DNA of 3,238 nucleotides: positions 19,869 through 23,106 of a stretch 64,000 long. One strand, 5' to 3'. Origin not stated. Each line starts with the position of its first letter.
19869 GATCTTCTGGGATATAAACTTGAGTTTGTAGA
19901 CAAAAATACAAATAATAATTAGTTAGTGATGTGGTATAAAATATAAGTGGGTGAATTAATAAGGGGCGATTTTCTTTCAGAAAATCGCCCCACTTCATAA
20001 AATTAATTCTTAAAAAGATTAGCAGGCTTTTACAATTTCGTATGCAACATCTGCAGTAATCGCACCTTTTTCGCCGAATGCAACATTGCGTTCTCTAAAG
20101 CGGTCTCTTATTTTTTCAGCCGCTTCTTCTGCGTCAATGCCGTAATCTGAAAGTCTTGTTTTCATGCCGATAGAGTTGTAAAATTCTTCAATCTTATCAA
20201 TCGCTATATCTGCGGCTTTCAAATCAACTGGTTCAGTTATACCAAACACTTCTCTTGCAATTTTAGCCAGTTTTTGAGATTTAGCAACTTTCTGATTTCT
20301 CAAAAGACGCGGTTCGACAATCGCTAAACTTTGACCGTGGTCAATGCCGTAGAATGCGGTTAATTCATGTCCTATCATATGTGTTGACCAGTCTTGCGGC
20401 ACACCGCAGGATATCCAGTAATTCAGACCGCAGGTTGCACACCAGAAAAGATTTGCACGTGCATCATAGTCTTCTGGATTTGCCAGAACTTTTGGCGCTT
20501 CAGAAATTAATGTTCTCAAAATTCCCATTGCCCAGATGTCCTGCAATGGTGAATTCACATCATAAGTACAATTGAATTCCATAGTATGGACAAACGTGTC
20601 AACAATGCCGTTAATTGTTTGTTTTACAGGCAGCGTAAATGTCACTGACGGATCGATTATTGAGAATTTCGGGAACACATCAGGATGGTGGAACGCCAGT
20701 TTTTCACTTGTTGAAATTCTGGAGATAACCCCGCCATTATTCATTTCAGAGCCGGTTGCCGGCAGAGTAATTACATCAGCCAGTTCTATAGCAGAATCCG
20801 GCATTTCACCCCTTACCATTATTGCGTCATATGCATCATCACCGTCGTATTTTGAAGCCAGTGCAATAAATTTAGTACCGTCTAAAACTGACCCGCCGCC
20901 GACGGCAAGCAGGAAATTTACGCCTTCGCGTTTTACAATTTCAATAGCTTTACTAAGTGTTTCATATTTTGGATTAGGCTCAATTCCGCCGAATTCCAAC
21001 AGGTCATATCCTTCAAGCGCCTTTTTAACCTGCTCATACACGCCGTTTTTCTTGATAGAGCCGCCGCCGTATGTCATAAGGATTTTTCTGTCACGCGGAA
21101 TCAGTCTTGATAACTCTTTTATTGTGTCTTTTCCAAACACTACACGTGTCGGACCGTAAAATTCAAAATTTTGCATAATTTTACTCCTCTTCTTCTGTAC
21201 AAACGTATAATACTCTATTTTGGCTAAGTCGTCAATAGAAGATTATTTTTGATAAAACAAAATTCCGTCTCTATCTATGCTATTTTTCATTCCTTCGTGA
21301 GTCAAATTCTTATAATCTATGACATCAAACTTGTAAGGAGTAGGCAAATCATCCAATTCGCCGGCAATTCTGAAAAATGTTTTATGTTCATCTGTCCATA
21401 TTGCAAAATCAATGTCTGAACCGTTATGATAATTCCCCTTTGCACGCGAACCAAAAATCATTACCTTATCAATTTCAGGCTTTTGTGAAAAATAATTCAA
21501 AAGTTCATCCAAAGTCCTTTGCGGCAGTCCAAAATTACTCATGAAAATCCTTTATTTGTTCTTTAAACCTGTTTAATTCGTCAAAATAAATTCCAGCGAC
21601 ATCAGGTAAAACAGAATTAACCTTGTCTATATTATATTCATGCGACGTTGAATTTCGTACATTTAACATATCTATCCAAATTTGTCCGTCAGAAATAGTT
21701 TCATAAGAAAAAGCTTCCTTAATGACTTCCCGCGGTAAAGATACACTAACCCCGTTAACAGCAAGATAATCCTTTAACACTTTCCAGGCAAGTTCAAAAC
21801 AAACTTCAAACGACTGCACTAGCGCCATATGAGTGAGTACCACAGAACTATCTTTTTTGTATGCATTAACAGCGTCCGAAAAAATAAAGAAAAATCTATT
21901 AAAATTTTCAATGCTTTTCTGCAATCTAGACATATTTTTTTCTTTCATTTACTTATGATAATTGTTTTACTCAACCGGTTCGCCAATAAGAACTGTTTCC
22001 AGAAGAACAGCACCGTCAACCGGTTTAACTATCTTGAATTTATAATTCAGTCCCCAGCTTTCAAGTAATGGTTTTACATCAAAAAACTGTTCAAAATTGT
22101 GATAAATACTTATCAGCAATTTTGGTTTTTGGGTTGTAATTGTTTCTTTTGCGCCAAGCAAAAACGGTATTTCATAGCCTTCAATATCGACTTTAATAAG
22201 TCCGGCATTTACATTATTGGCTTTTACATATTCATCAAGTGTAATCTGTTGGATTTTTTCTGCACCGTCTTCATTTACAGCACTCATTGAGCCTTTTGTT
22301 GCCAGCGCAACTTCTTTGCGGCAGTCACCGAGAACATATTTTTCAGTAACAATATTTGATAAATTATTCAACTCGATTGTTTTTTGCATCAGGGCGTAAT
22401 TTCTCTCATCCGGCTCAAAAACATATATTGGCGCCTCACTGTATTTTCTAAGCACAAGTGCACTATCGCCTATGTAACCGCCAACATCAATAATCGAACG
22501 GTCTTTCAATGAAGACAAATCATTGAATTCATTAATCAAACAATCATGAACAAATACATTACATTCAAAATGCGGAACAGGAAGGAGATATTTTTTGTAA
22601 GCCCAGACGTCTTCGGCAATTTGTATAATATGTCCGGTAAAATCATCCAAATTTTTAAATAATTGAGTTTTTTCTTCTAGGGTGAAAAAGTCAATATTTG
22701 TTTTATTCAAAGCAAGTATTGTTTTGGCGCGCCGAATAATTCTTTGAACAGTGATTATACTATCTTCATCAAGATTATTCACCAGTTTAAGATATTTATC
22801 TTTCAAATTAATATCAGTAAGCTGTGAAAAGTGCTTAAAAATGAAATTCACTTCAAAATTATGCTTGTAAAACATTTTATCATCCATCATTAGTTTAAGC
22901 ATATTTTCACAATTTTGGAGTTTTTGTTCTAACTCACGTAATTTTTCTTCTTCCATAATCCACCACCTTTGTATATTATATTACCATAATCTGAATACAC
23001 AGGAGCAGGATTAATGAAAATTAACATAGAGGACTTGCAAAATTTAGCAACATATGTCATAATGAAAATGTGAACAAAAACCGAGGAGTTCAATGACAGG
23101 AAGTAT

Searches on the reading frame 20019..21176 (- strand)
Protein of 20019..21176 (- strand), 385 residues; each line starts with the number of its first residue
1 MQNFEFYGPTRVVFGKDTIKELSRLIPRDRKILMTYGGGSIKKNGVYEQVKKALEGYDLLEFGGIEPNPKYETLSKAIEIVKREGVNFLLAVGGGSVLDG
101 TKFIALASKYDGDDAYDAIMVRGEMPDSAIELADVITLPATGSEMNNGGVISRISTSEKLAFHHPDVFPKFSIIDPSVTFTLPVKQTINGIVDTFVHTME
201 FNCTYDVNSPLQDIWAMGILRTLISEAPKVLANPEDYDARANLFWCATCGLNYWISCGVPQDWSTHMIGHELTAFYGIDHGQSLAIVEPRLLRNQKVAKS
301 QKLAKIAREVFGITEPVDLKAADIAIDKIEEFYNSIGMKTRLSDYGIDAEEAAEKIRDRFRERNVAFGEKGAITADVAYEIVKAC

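Call 106: search_protein_families(library=pfam, proteins=[window:20019-21176:-], max_evalue=0.00001)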
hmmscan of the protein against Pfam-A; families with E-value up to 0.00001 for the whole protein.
window:20019-21176:- (385 aa): 2 families
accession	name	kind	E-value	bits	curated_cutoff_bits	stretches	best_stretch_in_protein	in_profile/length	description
PF00465.25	Fe-ADH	-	1.4e-37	129.4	31.3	1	9-176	1-168/168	Iron-containing alcohol dehydrogenase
PF25137.1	ADH_Fe_C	-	5.5e-27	95.2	27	1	187-367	1-175/194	Fe-containing alcohol dehydrogenase family, C-terminal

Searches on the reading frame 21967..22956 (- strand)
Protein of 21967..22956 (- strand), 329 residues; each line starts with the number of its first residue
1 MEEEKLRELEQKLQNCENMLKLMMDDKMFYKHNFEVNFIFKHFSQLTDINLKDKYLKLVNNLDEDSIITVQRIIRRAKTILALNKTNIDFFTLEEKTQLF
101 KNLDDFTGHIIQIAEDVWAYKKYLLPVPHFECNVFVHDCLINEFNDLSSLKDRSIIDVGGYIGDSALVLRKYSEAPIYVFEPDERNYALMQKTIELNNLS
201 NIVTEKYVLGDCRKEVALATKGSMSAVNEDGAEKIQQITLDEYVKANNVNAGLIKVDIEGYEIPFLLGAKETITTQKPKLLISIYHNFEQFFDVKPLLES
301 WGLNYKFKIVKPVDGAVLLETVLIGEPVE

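Call 106: search_protein_families(library=pfam, proteins=[window:21967-22956:-], max_evalue=0.00001)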
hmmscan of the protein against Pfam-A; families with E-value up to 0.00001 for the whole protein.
window:21967-22956:- (329 aa): 1 family
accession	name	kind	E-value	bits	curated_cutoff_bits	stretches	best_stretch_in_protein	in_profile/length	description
PF05050.19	Methyltransf_21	-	3.5e-13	50.5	22.7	1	157-302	1-170/173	Methyltransferase FkbM domain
